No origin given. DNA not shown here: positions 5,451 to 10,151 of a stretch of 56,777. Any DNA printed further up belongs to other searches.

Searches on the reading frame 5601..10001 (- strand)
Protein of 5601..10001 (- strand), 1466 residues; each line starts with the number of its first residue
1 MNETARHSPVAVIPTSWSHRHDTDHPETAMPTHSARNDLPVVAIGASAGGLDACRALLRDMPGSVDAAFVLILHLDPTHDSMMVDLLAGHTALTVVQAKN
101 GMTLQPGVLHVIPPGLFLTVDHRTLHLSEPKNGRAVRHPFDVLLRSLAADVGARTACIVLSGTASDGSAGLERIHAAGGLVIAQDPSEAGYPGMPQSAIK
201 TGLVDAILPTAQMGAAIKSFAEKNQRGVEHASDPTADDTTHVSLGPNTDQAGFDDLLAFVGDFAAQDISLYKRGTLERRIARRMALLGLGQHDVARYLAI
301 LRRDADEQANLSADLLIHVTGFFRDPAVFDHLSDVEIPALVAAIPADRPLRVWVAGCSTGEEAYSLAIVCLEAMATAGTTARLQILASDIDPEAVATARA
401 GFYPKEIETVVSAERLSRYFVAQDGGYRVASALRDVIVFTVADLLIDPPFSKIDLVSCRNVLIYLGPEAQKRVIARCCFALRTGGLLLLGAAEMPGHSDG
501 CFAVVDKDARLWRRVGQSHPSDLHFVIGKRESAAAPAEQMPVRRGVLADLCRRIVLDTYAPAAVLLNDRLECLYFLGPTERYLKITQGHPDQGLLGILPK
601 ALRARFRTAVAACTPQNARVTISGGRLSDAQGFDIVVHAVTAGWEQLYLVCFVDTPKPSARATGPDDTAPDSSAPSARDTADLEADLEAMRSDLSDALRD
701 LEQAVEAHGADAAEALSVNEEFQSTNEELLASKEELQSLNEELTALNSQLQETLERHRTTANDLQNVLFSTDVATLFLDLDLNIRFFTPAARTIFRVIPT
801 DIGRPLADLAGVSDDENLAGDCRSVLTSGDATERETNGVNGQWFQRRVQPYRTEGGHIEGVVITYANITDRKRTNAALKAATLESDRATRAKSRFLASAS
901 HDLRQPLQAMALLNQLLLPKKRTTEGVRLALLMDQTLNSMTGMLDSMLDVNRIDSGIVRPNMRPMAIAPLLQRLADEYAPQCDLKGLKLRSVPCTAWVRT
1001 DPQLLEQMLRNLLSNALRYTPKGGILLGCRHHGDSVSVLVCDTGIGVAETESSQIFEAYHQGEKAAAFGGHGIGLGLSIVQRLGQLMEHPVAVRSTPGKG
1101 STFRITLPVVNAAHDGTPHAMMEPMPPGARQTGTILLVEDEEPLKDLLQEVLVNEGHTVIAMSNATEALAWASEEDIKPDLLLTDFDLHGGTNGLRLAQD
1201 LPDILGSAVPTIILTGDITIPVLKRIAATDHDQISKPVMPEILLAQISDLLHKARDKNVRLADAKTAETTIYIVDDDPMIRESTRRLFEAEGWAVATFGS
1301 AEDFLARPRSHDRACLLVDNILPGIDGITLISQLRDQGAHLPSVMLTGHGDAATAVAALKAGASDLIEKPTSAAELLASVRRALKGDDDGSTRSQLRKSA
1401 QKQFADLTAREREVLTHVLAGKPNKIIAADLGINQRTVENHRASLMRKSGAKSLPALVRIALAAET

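Call 6: search_protein_families(library=pfam, proteins=[window:5601-10001:-], max_evalue=0.01)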
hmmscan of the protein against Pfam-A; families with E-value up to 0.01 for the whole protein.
window:5601-10001:- (1466 aa): 10 families
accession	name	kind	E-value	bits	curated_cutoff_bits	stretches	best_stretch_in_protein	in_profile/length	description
PF01339.22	CheB_methylest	-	1.3e-51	175.2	24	1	42-217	1-174/174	CheB methylesterase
PF01739.24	CheR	-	2.5e-47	161.3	27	1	319-506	2-190/195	CheR methyltransferase, SAM binding domain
PF00072.30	Response_reg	-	1.3e-39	135.2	30.2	2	1271-1380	1-110/111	Response regulator receiver domain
PF13596.12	PAS_10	-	5.8e-25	88.4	22.1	1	764-869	1-106/106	PAS domain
PF02518.31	HATPase_c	-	1.4e-22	80.7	26.4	1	1001-1109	2-109/111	Histidine kinase-, DNA gyrase B-, and HSP90-like ATPase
PF00196.25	GerE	-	6.7e-16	58.1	23.5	1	1407-1461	3-57/57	Bacterial regulatory proteins, luxR family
PF00512.31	HisKA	-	1.1e-09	38.7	26.9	1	891-956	1-66/66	His Kinase A (phospho-acceptor) domain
PF03705.20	CheR_N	-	3e-07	30.5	27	1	253-304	3-52/53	CheR methyltransferase, all-alpha domain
PF08448.16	PAS_4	-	4.4e-07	30.6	23.1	1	770-873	3-110/110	PAS fold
PF08281.18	Sigma70_r4_2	-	7.7e-05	22.7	25.7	1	1404-1441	8-46/54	Sigma-70, region 4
